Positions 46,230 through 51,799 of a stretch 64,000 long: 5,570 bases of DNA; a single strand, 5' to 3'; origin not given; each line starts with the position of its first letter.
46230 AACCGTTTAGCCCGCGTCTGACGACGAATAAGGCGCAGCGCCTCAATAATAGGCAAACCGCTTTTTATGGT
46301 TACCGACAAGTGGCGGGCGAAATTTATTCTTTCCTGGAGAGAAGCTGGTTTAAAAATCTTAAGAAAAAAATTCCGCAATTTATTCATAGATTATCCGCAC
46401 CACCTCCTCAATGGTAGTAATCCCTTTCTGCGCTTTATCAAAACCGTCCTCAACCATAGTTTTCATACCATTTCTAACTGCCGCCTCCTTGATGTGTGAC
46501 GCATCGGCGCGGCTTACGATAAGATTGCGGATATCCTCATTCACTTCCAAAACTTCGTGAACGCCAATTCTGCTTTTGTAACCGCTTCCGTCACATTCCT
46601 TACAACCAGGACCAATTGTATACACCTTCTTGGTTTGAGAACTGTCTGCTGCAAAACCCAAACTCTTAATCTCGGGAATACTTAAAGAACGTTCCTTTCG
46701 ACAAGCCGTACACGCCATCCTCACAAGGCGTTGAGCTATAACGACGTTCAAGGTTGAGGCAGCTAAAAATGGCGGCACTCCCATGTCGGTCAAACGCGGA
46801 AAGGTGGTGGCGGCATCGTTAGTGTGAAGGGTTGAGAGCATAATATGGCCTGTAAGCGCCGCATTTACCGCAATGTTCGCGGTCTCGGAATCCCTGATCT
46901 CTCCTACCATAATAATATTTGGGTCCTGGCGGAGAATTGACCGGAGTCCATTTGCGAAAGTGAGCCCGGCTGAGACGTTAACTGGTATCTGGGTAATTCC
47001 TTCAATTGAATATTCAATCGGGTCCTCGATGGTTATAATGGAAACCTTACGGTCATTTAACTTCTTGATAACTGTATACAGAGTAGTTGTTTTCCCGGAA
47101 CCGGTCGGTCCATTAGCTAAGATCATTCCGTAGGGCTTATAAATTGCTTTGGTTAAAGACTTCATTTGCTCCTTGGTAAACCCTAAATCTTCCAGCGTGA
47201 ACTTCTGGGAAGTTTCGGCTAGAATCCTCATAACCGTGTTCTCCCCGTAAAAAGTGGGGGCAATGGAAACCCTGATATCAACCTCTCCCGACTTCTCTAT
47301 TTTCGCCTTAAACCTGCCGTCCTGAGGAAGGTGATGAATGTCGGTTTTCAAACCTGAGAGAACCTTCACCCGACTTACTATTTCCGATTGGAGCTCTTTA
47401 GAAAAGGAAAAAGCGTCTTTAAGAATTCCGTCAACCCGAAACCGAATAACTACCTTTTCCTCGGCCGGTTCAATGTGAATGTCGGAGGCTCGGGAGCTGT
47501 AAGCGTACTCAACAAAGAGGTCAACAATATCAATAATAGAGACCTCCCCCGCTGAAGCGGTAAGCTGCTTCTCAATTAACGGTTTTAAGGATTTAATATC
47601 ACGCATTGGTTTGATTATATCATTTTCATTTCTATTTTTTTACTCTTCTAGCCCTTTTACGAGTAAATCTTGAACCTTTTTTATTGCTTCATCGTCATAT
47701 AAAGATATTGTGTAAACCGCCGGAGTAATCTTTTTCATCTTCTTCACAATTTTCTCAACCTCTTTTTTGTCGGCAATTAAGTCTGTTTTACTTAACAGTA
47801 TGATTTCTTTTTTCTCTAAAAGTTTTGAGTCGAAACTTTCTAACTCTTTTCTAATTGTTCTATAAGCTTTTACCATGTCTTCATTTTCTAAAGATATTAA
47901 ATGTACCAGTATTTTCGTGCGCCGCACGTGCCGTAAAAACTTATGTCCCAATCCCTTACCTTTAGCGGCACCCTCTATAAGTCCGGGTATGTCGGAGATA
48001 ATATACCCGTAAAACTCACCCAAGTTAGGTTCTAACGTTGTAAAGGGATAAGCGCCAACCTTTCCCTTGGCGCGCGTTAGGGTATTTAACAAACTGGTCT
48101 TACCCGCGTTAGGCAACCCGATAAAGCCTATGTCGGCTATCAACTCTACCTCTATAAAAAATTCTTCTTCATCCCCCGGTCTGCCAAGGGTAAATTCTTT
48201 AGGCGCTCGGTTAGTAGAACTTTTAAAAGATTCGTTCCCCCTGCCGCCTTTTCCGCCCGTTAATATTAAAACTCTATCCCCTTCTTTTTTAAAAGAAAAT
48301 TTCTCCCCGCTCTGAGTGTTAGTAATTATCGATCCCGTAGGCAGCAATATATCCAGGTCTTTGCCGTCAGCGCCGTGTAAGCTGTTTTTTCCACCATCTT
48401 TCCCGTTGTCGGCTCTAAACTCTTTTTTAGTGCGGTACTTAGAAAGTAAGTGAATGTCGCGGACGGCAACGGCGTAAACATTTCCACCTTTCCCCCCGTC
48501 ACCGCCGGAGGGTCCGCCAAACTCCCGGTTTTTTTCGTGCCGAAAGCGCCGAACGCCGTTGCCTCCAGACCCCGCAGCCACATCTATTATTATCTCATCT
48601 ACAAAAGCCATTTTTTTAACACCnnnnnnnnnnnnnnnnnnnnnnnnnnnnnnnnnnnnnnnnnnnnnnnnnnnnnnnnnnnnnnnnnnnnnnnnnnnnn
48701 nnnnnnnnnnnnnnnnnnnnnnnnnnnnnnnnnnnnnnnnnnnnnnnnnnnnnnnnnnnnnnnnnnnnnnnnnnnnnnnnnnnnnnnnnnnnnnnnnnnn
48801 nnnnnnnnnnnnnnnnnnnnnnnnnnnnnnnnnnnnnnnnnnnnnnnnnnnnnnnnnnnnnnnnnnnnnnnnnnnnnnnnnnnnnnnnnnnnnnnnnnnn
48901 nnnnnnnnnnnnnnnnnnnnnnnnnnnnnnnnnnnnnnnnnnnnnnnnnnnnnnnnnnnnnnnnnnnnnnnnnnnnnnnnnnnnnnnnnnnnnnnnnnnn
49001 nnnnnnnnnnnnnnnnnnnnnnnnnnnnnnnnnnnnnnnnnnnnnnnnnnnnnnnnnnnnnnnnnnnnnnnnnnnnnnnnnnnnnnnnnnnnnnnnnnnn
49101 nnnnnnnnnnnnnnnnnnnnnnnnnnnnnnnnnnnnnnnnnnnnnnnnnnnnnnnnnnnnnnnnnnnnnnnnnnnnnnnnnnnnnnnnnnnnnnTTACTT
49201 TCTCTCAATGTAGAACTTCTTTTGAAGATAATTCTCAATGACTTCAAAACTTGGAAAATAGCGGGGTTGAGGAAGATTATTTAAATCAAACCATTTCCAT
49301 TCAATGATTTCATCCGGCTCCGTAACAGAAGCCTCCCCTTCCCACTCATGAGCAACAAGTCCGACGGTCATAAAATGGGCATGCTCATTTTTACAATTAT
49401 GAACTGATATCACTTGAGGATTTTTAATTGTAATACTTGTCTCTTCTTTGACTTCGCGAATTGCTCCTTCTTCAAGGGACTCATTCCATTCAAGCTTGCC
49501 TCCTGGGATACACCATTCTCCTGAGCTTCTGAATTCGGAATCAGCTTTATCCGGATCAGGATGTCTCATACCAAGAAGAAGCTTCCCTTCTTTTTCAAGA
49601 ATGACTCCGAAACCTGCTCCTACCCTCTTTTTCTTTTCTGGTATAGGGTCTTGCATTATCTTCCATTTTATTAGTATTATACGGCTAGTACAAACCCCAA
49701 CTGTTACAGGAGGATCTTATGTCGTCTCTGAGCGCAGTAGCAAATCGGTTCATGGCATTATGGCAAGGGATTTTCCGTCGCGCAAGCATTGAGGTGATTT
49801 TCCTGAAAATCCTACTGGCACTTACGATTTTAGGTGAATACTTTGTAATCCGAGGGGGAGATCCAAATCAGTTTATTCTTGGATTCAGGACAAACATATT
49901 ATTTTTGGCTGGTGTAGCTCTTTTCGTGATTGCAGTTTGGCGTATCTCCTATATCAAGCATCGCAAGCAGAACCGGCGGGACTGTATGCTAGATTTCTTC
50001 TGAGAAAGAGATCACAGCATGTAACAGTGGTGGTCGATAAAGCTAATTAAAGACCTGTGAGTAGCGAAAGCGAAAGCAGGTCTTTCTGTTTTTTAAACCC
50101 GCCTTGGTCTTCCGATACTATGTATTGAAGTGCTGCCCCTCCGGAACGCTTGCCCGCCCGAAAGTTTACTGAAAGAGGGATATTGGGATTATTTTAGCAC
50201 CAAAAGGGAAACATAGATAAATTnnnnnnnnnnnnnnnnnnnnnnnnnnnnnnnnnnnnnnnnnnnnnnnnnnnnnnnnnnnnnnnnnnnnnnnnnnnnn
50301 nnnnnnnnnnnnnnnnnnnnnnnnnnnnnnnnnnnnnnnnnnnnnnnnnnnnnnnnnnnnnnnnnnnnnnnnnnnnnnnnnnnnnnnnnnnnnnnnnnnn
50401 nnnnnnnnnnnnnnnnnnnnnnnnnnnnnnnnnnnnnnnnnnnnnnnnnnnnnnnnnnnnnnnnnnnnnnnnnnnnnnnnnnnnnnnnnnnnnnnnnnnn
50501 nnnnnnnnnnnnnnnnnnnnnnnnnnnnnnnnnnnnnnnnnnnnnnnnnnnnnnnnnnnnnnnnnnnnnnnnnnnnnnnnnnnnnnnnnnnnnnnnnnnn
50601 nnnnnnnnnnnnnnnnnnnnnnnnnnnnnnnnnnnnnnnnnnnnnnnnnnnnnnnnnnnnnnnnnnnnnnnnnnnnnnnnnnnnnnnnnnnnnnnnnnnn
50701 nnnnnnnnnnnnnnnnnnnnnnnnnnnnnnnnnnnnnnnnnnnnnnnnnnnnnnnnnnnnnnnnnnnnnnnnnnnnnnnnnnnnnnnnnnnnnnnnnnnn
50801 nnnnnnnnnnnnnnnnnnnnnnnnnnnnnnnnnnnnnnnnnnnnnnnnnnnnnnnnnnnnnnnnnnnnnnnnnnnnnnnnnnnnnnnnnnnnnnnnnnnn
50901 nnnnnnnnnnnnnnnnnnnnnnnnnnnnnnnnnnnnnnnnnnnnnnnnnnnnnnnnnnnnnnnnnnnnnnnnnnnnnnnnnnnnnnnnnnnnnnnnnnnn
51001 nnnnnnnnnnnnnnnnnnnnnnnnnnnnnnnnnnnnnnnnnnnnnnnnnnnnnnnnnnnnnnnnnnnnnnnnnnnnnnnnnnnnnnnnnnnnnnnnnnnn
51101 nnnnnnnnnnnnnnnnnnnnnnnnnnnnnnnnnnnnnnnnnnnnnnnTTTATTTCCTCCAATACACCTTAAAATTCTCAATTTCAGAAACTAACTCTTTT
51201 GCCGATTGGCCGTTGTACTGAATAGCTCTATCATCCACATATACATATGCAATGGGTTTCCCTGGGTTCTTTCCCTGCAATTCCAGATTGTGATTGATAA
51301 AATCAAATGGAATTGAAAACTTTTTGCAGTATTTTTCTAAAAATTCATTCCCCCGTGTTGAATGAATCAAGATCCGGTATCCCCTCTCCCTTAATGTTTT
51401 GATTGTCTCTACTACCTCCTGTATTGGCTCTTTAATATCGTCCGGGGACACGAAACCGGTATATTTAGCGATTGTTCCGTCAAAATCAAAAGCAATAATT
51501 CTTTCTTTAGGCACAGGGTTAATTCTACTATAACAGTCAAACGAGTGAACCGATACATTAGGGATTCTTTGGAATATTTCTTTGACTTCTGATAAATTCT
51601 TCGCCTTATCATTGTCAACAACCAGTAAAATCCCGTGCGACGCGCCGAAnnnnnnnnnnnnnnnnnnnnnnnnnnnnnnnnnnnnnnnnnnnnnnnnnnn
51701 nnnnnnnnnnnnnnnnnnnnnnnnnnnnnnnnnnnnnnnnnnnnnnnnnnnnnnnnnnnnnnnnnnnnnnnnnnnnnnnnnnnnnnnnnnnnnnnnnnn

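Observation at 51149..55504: Giant NACHT/STAND NTPase with C-terminal PD-(D/E)xK nuclease-like and HAD phosphatase-like modules: candidate undescribed single-gene defence/conflict system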

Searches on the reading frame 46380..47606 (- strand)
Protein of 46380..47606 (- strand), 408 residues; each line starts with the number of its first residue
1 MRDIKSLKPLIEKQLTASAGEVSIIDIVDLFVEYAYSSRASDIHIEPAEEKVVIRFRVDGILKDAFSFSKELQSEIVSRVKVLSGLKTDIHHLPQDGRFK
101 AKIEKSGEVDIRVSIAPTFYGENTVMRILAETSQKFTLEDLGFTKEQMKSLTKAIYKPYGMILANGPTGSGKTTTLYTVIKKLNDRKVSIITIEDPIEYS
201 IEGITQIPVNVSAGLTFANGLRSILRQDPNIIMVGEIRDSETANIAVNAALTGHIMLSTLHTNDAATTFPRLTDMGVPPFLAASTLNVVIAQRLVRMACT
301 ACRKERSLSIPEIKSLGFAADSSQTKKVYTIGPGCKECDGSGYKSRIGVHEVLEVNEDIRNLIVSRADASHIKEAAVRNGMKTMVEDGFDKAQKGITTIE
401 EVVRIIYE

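Call 8: search_protein_families(library=pfam, proteins=[window:46380-47606:-], max_evalue=0.001)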
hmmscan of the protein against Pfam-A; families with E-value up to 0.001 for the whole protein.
window:46380-47606:- (408 aa): 2 families
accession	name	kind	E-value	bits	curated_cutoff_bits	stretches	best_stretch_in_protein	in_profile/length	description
PF00437.27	T2SSE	-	1.8e-123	412.3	24.9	1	20-404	4-370/370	Type II/IV secretion system protein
PF25199.1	nSTAND_NTPase5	-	0.00018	21.8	34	1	157-202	39-85/145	Novel STAND NTPase 5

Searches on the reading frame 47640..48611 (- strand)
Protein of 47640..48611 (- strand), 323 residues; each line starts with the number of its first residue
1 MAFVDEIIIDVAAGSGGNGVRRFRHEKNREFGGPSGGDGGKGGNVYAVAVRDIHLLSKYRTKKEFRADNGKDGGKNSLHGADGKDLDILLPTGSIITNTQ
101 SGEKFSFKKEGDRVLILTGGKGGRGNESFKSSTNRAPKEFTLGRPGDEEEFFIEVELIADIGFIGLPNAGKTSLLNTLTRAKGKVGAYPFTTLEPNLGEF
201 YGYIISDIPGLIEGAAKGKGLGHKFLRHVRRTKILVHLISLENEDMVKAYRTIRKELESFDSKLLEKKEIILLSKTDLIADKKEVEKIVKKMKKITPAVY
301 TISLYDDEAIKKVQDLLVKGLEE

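Call 8: search_protein_families(library=pfam, proteins=[window:47640-48611:-], max_evalue=0.001)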
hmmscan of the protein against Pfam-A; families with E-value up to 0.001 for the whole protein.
window:47640-48611:- (323 aa): 4 families
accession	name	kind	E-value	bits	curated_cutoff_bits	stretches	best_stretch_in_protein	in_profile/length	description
PF01018.28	GTP1_OBG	-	1.7e-44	151.6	27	1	4-156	1-154/155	GTP1/OBG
PF01926.29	MMR_HSR1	-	5.2e-23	81.8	21.9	1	161-273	2-111/113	50S ribosome-binding GTPase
PF02421.24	FeoB_N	-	8.8e-09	35.5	27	1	161-211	3-57/156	Ferrous iron transport protein B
PF03193.22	RsgA_GTPase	-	3.3e-05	24.2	30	0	268-318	55-105/174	RsgA GTPase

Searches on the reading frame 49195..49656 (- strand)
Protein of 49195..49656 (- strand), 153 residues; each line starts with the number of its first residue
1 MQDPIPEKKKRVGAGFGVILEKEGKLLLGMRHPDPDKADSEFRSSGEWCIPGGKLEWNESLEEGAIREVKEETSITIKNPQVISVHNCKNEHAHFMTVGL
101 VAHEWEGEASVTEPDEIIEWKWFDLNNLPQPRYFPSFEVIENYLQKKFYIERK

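Call 8: search_protein_families(library=pfam, proteins=[window:49195-49656:-], max_evalue=0.001)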
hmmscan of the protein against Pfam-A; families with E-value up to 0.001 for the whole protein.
window:49195-49656:- (153 aa): 1 family
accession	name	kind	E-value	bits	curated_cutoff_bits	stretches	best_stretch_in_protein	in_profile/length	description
PF00293.34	NUDIX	-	1.2e-22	80.7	21.1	1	16-139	6-130/134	NUDIX domain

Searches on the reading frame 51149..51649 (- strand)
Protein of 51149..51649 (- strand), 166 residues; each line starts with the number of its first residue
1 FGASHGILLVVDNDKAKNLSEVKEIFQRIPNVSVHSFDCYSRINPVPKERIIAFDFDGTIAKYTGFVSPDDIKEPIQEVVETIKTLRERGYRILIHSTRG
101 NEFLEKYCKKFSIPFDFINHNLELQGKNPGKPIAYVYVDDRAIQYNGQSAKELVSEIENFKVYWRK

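Call 11: search_solved_structures(query=window:51149-51649:-, max_evalue=1, show_alignments=3)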
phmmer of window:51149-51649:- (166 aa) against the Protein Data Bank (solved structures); distinct sequences matched with E-value up to 1: 10.
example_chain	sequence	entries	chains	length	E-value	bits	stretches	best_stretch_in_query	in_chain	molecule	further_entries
7mcd_A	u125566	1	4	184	4.8e-05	26.3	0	67-107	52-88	AI-designed TIM-barrel F15C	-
2obb_A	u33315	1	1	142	0.00046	23.1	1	51-141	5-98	Hypothetical protein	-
1f5s_A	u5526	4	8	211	0.031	17.2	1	75-131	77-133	PHOSPHOSERINE PHOSPHATASE (PSP) | Phosphoserine Phosphatase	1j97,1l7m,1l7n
1l7o_A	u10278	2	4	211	0.12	15.2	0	75-131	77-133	PHOSPHOSERINE PHOSPHATASE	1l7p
4xrp_A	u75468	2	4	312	0.33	13.8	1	27-118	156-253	Pnkp1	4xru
2g0c_A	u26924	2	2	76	0.4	13.5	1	45-93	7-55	ATP-dependent RNA helicase dbpA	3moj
5uj0_A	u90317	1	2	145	0.68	12.8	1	48-105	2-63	Polynucleotide kinase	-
1ltq_A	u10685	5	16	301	0.81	12.5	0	48-103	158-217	POLYNUCLEOTIDE KINASE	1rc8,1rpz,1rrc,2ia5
2g6z_A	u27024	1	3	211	0.83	12.5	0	71-108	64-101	Dual specificity protein phosphatase 5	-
4atn_A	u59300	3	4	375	0.84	12.5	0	68-149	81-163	RIBOSOMAL RNA LARGE SUBUNIT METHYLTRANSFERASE M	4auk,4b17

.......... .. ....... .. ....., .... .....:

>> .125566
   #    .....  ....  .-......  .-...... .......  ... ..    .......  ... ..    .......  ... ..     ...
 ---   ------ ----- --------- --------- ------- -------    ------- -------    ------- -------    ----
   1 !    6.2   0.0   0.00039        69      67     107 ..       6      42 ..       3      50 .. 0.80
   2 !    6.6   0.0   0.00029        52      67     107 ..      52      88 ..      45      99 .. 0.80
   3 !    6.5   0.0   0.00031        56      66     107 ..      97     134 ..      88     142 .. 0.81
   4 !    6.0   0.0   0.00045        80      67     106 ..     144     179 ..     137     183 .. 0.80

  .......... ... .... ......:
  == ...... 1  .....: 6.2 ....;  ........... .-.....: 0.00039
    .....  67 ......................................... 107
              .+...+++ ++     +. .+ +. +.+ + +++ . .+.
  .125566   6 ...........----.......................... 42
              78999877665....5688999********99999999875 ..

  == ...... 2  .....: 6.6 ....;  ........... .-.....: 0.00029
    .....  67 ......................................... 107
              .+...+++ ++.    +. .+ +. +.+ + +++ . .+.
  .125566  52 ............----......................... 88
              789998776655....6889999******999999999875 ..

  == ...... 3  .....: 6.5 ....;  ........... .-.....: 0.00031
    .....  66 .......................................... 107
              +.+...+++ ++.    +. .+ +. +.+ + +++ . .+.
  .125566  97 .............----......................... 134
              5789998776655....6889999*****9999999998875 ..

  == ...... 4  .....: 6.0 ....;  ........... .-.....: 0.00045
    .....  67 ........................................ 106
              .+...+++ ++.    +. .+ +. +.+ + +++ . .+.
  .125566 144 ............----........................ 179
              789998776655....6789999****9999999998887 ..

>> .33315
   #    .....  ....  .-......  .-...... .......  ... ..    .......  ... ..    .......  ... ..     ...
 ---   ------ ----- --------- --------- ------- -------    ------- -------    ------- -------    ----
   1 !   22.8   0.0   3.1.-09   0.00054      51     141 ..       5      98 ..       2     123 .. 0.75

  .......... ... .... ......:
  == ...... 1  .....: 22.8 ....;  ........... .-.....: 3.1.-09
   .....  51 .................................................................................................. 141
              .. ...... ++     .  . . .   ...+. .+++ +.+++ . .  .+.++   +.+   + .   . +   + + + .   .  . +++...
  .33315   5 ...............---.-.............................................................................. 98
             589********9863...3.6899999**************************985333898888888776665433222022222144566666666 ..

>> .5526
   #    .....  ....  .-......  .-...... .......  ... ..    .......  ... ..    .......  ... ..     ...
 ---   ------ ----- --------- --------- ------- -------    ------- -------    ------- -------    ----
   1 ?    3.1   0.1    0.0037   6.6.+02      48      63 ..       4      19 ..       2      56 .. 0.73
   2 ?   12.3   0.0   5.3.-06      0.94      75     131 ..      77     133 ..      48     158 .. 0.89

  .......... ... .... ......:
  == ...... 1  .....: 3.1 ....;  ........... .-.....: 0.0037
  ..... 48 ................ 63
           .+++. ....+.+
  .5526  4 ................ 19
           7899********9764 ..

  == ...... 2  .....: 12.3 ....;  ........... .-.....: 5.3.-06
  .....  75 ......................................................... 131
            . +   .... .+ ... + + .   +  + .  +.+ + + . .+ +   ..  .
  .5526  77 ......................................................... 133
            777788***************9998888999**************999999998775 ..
